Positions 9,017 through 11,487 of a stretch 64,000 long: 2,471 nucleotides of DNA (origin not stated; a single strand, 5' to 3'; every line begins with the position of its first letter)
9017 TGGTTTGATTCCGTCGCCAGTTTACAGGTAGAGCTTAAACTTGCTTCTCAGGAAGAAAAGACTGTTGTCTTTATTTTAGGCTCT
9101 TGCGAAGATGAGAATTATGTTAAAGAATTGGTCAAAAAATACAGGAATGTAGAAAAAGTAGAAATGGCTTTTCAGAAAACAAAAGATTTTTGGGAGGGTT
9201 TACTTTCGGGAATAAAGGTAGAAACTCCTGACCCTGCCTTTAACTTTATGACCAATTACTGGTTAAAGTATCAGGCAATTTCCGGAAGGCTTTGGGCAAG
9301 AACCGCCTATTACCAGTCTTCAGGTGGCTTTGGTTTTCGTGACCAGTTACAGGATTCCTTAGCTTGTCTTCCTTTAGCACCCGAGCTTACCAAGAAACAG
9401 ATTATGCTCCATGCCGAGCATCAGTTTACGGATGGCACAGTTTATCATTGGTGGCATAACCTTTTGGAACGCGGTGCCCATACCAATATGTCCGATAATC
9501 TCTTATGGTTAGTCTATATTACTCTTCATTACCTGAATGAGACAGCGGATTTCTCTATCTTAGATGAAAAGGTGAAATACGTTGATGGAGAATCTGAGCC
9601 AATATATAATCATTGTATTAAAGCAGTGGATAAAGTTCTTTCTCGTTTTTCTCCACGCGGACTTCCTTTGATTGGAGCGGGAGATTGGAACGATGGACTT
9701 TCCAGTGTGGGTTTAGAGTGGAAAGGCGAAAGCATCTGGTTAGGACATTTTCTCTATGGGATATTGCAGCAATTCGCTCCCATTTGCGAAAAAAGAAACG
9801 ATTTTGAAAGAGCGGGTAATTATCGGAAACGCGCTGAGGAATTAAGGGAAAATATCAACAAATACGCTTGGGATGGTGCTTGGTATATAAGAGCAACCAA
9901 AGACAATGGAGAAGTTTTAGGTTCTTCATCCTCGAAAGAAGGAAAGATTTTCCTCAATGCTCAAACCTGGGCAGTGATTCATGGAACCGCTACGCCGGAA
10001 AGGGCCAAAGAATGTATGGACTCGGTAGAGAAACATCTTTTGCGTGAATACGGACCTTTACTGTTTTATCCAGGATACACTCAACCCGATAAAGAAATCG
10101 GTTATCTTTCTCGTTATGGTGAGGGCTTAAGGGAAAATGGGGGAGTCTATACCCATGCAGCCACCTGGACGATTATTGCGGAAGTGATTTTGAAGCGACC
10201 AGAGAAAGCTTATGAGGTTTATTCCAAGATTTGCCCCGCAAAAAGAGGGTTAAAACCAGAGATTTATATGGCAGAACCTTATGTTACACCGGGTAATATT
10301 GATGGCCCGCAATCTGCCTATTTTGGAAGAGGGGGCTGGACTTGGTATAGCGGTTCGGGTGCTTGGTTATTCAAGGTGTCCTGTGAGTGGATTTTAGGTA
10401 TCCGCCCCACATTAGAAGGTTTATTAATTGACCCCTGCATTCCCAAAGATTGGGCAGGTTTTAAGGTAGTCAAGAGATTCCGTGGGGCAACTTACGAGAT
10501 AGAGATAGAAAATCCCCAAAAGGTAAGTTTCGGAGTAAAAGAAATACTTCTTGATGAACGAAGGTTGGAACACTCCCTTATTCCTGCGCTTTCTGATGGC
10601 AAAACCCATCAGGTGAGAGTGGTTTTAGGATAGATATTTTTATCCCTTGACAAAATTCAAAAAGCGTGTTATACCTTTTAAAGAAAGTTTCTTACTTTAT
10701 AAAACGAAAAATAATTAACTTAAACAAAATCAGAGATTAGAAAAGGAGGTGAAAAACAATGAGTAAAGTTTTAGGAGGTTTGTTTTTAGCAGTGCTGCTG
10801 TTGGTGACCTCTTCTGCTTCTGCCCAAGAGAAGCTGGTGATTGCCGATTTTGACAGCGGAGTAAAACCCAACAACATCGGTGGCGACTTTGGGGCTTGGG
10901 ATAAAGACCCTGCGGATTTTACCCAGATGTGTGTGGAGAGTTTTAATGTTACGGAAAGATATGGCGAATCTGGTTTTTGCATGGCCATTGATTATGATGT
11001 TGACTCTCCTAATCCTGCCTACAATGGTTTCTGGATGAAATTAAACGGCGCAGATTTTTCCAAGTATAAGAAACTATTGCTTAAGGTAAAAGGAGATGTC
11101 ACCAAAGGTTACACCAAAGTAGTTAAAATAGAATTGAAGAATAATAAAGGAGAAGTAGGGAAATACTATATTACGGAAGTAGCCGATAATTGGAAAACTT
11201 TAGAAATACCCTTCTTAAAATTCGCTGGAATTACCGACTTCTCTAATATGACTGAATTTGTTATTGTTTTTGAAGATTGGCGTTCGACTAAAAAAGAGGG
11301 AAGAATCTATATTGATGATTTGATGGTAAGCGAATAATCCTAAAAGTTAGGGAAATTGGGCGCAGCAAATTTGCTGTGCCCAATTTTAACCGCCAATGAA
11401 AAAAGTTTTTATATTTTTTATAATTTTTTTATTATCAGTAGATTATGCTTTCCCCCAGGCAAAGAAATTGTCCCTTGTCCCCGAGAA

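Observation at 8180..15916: Candidate beta-glucan (possibly beta-1,2-glucan/cellodextrin) scavenging locus: cytoplasmic GH94 phosphorylase next to secreted (alpha/alpha)6 hydrolase-like paralogs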

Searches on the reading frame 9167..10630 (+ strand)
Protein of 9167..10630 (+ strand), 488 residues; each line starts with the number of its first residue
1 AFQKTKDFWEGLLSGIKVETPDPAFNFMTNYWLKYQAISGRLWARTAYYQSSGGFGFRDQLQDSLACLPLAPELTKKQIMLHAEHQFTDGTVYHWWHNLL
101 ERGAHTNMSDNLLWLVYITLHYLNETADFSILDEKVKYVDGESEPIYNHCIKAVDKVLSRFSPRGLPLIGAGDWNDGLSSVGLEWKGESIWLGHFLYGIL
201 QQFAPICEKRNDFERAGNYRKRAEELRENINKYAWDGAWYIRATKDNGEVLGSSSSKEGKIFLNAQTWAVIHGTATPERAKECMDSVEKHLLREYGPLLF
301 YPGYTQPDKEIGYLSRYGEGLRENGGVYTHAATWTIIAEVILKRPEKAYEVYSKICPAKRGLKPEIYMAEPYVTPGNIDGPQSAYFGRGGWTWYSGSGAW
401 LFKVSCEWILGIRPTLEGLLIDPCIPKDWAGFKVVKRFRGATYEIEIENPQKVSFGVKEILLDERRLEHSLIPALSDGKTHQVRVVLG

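Call 36: search_solved_structures(query=window:9167-10630:+, max_evalue=10, show_alignments=5)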
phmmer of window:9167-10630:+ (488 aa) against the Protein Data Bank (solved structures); distinct sequences matched with E-value up to 10: 22.
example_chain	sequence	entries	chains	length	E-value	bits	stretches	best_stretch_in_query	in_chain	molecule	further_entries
8rf9_A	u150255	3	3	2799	3.2e-112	378.9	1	3-447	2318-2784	Cyclic beta 1-2 glucan synthetase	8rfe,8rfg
8rf0_A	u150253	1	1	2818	3.3e-112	378.9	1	3-447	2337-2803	Cyclic beta-(1,2)-glucan synthase NdvB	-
3qde_A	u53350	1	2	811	5.1e-98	332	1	1-488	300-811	Cellobiose phosphorylase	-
8ho7_A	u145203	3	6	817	1.1e-97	330.9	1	1-487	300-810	Cellobiose phosphorylase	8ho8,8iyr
8ho9_A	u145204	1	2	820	1.2e-95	324.2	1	1-488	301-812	Cellobiose phosphorylase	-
8hob_A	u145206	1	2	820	2.4e-95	323.2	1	1-488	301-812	Cellobiose phosphorylase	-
3s4c_A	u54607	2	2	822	1.5e-82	281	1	1-486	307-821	Lactose Phosphorylase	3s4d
3rrs_A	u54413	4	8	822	1e-81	278.3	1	1-486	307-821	Cellobiose phosphorylase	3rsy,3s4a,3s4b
1v7v_A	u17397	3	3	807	1.3e-80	274.6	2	104-488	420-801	chitobiose phosphorylase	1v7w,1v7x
2cqs_A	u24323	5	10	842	7.7e-76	258.9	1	4-485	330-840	Cellobiose Phosphorylase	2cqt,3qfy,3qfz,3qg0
3afj_A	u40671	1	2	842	8.1e-76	258.8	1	4-485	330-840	Cellobiose Phosphorylase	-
3act_A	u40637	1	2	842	6.9e-75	255.7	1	4-485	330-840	Cellobiose Phosphorylase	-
3acs_A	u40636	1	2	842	1.1e-74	255.1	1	4-485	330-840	Cellobiose Phosphorylase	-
8bou_A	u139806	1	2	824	5.3e-71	242.9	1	2-474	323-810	N,N'-diacetylchitobiose phosphorylase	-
4zle_A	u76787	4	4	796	2.4e-66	227.6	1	16-487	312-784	Putative b-glycan phosphorylase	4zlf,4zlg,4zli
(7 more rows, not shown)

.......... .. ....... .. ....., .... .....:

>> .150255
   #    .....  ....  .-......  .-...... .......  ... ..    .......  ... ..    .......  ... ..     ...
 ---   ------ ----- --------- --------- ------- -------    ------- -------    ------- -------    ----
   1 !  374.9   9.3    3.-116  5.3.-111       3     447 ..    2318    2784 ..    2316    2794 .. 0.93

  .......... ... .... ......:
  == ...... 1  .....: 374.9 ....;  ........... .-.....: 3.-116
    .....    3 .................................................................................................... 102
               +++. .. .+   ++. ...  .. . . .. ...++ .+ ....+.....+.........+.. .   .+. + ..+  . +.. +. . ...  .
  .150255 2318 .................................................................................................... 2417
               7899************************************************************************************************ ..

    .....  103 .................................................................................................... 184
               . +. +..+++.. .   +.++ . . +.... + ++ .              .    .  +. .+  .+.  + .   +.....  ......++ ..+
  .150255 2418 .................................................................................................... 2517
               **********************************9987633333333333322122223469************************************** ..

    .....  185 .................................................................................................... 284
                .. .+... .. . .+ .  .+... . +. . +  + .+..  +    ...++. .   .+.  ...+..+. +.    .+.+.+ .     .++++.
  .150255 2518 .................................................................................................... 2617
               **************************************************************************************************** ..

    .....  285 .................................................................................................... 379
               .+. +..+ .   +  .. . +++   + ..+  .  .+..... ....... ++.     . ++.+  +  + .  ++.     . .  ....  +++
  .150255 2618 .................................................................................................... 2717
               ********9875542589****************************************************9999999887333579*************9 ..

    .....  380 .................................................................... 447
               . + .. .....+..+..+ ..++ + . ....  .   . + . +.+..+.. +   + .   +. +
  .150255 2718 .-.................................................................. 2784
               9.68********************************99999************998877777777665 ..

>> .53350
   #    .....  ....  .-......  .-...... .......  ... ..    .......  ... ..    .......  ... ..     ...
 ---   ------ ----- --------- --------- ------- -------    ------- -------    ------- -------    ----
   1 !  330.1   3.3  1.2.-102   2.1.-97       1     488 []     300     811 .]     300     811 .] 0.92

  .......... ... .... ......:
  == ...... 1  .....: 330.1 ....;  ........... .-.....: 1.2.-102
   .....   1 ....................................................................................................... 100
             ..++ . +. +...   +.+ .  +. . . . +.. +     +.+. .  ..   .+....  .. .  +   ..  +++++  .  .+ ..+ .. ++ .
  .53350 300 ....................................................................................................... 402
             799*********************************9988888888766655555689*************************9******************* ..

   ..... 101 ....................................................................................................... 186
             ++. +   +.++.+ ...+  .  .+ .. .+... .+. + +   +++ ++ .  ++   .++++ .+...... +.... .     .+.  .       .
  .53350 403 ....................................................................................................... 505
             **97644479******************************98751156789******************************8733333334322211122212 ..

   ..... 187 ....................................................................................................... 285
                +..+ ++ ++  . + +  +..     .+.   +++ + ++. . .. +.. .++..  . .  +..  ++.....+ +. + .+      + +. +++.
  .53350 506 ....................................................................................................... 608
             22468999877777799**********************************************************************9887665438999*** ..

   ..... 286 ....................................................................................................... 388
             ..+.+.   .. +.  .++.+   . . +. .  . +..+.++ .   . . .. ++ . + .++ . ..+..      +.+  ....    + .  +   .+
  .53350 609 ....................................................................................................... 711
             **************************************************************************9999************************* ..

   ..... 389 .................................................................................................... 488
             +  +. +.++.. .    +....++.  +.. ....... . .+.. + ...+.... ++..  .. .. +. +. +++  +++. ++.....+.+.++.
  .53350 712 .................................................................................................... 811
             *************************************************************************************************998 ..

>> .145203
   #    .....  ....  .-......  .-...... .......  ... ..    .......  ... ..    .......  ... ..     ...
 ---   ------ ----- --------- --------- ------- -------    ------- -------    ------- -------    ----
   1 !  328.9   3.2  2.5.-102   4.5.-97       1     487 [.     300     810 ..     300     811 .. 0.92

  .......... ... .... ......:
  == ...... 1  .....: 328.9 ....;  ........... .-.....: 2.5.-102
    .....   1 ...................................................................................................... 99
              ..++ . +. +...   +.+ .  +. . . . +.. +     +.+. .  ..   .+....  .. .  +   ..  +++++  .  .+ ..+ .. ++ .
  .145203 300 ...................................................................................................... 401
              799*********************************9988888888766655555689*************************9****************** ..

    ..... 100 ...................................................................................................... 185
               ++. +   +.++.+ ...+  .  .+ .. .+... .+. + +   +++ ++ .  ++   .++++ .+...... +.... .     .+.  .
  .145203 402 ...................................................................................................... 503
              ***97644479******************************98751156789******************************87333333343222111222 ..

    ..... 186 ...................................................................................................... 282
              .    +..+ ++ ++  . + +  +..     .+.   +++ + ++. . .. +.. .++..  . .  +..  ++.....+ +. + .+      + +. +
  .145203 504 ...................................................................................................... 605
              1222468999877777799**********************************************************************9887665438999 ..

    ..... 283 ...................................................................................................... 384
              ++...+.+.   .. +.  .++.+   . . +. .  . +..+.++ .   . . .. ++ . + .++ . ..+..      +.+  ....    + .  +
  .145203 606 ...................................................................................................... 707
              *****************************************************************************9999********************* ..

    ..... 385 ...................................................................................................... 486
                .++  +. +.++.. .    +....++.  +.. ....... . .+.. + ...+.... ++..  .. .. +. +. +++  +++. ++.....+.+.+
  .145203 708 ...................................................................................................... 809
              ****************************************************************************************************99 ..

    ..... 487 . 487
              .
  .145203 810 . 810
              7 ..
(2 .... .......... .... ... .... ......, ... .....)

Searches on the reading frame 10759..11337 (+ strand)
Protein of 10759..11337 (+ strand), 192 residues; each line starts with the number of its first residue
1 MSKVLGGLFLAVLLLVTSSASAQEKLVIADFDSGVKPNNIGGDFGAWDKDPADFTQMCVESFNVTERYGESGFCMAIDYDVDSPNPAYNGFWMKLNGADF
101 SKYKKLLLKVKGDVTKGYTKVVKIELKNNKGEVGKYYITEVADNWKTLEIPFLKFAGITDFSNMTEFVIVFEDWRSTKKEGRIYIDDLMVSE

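Call 5: search_protein_families(library=pfam, proteins=[window:10759-11337:+], max_evalue=0.01)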
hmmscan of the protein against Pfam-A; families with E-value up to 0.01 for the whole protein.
window:10759-11337:+ (192 aa): 2 families
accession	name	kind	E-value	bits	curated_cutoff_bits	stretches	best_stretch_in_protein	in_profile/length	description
PF03425.19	CBM_11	-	1.1e-09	39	27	1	22-161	10-141/182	Carbohydrate binding domain (family 11)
PF08547.18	CIA30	-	0.0013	19.3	24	1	93-156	58-119/157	Complex I intermediate-associated protein 30 (CIA30)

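Call 58: search_protein_families(library=ncbifam, proteins=[window:10759-11337:+], max_evalue=0.01)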
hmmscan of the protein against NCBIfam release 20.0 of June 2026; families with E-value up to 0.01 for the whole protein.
window:10759-11337:+ (192 aa): 0 families
